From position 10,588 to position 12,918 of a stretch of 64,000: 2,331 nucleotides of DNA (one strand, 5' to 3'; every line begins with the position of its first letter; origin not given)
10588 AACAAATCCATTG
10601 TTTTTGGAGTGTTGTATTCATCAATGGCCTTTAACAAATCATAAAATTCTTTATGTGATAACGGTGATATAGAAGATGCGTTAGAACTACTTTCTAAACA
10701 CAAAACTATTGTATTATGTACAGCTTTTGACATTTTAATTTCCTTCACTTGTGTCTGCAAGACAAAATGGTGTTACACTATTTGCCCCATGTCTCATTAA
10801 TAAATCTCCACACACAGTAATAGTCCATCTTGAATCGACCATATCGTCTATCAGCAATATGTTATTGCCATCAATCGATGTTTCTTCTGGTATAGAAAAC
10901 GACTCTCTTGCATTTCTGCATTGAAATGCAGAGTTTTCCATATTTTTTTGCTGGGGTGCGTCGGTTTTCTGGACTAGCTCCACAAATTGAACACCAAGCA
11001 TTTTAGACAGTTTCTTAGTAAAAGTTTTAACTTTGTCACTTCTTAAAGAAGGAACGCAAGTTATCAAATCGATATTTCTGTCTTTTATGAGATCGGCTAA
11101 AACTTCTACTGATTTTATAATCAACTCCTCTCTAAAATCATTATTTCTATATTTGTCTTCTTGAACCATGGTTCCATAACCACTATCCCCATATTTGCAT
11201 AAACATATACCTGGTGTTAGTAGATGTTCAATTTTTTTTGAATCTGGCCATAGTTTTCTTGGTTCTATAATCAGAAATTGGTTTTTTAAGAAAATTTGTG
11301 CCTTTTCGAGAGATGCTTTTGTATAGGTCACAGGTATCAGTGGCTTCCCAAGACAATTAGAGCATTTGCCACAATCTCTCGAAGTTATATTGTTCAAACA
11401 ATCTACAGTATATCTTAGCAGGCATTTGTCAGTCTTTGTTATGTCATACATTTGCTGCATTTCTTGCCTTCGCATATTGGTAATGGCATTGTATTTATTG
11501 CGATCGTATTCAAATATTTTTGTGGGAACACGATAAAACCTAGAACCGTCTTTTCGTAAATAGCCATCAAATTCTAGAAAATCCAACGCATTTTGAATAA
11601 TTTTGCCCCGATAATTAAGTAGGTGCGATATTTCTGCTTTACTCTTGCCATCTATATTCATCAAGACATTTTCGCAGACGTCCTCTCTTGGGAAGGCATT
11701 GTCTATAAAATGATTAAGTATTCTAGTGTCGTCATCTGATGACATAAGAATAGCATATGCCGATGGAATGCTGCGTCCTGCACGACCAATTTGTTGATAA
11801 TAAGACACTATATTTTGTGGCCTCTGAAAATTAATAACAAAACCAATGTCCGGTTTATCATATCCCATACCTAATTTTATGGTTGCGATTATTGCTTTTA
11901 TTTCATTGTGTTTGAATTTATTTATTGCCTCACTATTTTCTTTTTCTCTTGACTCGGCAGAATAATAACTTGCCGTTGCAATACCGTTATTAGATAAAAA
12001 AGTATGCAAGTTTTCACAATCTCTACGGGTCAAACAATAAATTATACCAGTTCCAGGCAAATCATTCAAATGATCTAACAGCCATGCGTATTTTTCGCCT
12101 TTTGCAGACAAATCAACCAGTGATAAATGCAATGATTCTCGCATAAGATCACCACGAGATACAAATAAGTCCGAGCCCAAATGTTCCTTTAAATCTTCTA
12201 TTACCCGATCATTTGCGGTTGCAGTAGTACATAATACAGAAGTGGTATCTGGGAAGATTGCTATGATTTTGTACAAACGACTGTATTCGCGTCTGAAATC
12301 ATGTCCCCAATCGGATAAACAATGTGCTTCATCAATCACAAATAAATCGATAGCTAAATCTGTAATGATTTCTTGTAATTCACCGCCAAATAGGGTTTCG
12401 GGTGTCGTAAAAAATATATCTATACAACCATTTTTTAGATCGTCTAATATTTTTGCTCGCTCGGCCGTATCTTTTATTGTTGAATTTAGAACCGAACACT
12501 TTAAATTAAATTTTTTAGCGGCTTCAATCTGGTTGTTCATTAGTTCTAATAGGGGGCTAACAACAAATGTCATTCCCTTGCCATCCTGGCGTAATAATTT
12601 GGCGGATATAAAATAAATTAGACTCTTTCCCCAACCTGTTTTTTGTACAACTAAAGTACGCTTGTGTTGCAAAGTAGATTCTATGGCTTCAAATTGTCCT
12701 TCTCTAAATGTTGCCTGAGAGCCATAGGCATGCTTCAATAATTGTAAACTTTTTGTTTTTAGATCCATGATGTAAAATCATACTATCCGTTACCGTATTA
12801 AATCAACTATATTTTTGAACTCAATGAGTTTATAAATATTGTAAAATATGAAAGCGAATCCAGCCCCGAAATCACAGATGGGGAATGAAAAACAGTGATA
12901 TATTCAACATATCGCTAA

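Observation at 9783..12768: RecQ helicase fused to a ComFC-like PRTase, translationally coupled to a DprA/SLOG protein: candidate defense system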

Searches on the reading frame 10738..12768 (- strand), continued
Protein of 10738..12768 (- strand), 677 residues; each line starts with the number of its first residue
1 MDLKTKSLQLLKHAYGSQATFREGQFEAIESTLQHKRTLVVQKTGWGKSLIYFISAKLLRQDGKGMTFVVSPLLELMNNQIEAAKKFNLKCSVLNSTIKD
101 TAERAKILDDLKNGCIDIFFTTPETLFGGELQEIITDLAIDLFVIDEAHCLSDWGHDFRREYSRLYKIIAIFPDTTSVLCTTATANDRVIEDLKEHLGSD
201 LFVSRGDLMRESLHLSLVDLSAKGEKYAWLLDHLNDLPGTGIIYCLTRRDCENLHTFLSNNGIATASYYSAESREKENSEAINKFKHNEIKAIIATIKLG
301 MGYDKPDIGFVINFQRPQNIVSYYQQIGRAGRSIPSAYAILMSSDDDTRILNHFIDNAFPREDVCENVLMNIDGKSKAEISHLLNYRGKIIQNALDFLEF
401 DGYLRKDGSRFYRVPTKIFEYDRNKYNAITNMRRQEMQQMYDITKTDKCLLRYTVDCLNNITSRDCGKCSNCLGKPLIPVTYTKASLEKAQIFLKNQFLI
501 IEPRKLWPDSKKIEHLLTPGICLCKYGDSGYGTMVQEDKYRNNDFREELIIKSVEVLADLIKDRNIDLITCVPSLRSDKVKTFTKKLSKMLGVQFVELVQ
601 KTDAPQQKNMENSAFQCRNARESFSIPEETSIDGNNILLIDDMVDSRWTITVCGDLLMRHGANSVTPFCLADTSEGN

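Call 77: search_protein_families(library=padloc, proteins=[L088:4941-7034:+, L088:6944-8236:+, L087:3995-6124:+, L087:6124-7509:+], max_evalue=1e-10)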
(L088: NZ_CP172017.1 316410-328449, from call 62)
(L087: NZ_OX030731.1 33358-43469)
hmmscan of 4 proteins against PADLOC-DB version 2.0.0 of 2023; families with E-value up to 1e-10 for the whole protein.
L088:4941-7034:+ (698 aa): 21 families
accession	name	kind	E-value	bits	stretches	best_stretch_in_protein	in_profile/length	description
PDLC03928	PsyrT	-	0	1063.3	1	3-697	5-687/689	-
PDLC02864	DpdF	-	1e-90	303.3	1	19-376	21-364/610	DpdF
PDLC02870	DpdF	-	3e-85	284.7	1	20-486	13-469/534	DpdF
PDLC02861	DpdF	-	1.7e-79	265.7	1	19-356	27-349/611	DpdF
PDLC02865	DpdF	-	1.3e-55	186.6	1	20-483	759-1210/1499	DpdF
PDLC02869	DpdF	-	8e-54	177.9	1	625-698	1-74/74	DpdF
PDLC02859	DpdF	-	2.2e-38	130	1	19-351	99-426/545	DpdF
PDLC02872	DpdF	-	1.1e-33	114.7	1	23-357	160-512/859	DpdF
PDLC01089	C3a193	-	1.8e-31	107.4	1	34-190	265-422/983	poss. alt. Cas3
PDLC02855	DpdF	-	2.8e-31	106.6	1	6-342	123-471/825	DpdF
PDLC02868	DpdF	-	5.8e-31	105.1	1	19-198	337-516/1078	DpdF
PDLC02862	DpdF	-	4e-24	82.5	1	21-349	118-462/811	DpdF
PDLC02867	DpdF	-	1.4e-23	81.2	1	39-351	157-479/855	DpdF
PDLC02857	DpdF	-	5.7e-23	78.9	1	23-356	181-544/911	DpdF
PDLC02863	DpdF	-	9.8e-22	75.4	1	232-380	44-184/488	DpdF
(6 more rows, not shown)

L088:6944-8236:+ (431 aa): 2 families
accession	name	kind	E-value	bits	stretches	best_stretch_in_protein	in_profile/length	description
PDLC03927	PsyrA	-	1.2e-201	668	1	32-431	1-397/398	-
PDLC03961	ShosA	-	4.2e-27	93.2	1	116-297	70-252/303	-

L087:3995-6124:+ (710 aa): 20 families
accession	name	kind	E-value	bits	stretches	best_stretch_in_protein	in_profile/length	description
PDLC03928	PsyrT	-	0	1018.9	1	2-709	2-688/689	-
PDLC02864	DpdF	-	6.1e-88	294.1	1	18-418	20-392/610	DpdF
PDLC02870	DpdF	-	2e-81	272.1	1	19-492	12-469/534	DpdF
PDLC02861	DpdF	-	8.4e-73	243.7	1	4-360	14-347/611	DpdF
PDLC02865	DpdF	-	6.3e-53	177.8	1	18-523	757-1243/1499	DpdF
PDLC02859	DpdF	-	8.2e-34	114.9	1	20-355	100-424/545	DpdF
PDLC02869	DpdF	-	3.2e-33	111.9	1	637-708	2-73/74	DpdF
PDLC02868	DpdF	-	5.1e-33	111.9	1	20-199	338-517/1078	DpdF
PDLC01089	C3a193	-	1.4e-31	107.7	1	36-359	267-595/983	poss. alt. Cas3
PDLC02872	DpdF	-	4.3e-30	102.9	1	23-363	160-512/859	DpdF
PDLC02855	DpdF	-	9.2e-29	98.2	1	23-346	142-469/825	DpdF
PDLC02857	DpdF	-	2.8e-23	79.9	1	22-363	180-545/911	DpdF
PDLC02867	DpdF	-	1.9e-21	74.1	1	86-359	211-481/855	DpdF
PDLC02862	DpdF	-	1e-17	61.3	1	28-362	125-471/811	DpdF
PDLC02863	DpdF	-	8.6e-17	59.1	1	211-359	23-157/488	DpdF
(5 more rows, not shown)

L087:6124-7509:+ (462 aa): 2 families
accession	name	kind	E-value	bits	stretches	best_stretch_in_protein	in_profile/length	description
PDLC03927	PsyrA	-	6.1e-174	576.8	1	19-459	3-397/398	-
PDLC03961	ShosA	-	2.7e-28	97.1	1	100-282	69-252/303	-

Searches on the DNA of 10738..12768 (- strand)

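Call 61: search_dna_similar(query=L087:3995-6127:+, collection=ecoli_genomes, mode=distant, rows=spread, max_rows=20)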
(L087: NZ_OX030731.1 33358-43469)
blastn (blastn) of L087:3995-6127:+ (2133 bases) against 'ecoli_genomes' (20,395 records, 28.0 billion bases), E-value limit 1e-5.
Records with a match: 1879; places in all: 2287; records where one place covers at least 80% of the query: 54.
Genomes with a match: 1878 of 5426; with a place that covers at least 80% of the query: 53. Places per genome that has any: lowest 1, median 1, highest 4. On chromosomes: 2286 places; on plasmids: 1.
Best place of each record, by identity: >=99% 54; 80-90% 200; 60-80% 1625.
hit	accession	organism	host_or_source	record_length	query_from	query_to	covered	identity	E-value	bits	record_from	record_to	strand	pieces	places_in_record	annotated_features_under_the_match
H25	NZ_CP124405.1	Escherichia coli strain AVS0935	environmental: river near WWTP effluent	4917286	1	2133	100%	100.0%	0e+0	3857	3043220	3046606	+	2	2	RecQ family ATP-dependent DNA helicase | IS3-like element ISEc52 family transposase | ComF family protein | DNA-processing protein DprA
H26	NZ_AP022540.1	Escherichia coli strain THO-010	Homo sapiens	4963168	61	2133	69%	67.4%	3e-87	453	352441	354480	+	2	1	RecQ family ATP-dependent DNA helicase | DNA-processing protein DprA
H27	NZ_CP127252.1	Escherichia coli strain C41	Bos taurus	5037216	61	2133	68%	67.2%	4e-80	429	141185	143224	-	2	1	RecQ family ATP-dependent DNA helicase | DNA-processing protein DprA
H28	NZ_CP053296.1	Escherichia coli strain M1/5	Homo sapiens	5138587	61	2133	68%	67.3%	1e-80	434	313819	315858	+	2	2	RecQ family ATP-dependent DNA helicase | DNA-processing protein DprA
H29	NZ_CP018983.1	Escherichia coli strain Ecol_867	Homo sapiens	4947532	61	2133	68%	67.1%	8e-76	423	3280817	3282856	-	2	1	RecQ family ATP-dependent DNA helicase | DNA-processing protein DprA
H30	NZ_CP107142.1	Escherichia coli strain S3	human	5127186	61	2133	68%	67.1%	8e-76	423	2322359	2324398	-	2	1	RecQ family ATP-dependent DNA helicase | DNA-processing protein DprA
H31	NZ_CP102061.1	Escherichia coli strain C31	Homo sapiens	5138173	61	2133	68%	67.1%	8e-76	423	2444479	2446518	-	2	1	RecQ family ATP-dependent DNA helicase | DNA-processing protein DprA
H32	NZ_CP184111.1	Escherichia coli strain AZ 190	Homo sapiens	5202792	61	2133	68%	67.1%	8e-76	423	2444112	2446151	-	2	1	RecQ family ATP-dependent DNA helicase | DNA-processing protein DprA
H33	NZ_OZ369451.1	Escherichia coli strain Esc17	not applicable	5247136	61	2133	68%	67.1%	8e-76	423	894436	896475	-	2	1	RecQ family ATP-dependent DNA helicase | DNA-processing protein DprA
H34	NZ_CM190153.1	Escherichia coli strain 21220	Homo sapiens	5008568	61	2133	68%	67.1%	8e-76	423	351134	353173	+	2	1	RecQ family ATP-dependent DNA helicase | DNA-processing protein DprA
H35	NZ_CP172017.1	Escherichia coli strain EcN_Sk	Homo sapiens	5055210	61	2133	68%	67.0%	1e-74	414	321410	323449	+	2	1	RecQ family ATP-dependent DNA helicase | DNA-processing protein DprA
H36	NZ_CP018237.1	Escherichia coli strain 155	missing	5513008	61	1061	47%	67.5%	8e-82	315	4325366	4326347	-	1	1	RecQ family ATP-dependent DNA helicase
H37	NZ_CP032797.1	Escherichia coli strain ERL06-2497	bovine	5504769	61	1061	47%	67.5%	8e-82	315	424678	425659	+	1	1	RecQ family ATP-dependent DNA helicase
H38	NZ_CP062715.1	Escherichia coli O157:H7 strain Z1826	Bovine Faeces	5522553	61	1061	47%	67.5%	8e-82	315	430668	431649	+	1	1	RecQ family ATP-dependent DNA helicase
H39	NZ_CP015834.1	Escherichia coli strain MS6198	Homo sapiens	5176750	61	1036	46%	68.0%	1e-85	327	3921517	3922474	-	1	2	RecQ family ATP-dependent DNA helicase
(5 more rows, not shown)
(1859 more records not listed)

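Call 62: get_annotated_region(hit=H35, flank=5000)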
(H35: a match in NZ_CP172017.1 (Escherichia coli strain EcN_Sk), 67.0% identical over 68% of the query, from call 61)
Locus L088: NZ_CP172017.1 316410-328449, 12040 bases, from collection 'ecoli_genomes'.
description: Escherichia coli strain EcN_Sk chromosome, complete genome
organism: Escherichia coli strain EcN_Sk (NCBI taxid 562)
replicon: chromosome; assembly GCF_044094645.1
host: Homo sapiens; source: stool; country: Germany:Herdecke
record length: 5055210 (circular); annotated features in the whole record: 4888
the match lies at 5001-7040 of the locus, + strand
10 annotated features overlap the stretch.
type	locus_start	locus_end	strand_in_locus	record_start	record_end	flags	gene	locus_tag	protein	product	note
CDS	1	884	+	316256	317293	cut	yhhX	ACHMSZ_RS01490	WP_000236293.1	oxidoreductase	-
CDS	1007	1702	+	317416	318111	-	yhhW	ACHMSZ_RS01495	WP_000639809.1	quercetin 2,3-dioxygenase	-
CDS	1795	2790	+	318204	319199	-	gntR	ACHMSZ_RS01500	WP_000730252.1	gluconate operon transcriptional repressor GntR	-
CDS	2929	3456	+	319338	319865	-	gntK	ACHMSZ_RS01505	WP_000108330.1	gluconokinase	-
CDS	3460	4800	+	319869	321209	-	gntU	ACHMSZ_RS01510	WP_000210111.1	gluconate transporter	-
CDS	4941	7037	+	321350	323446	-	-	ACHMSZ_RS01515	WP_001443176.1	RecQ family ATP-dependent DNA helicase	-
CDS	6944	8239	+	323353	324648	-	-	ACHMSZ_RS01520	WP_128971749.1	DNA-processing protein DprA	-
CDS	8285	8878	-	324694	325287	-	yhgN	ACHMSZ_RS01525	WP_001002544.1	NAAT family transporter YhgN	-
CDS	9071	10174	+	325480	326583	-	asd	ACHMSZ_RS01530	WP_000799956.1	aspartate-semialdehyde dehydrogenase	-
CDS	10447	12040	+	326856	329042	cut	glgB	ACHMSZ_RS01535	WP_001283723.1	1,4-alpha-glucan branching enzyme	-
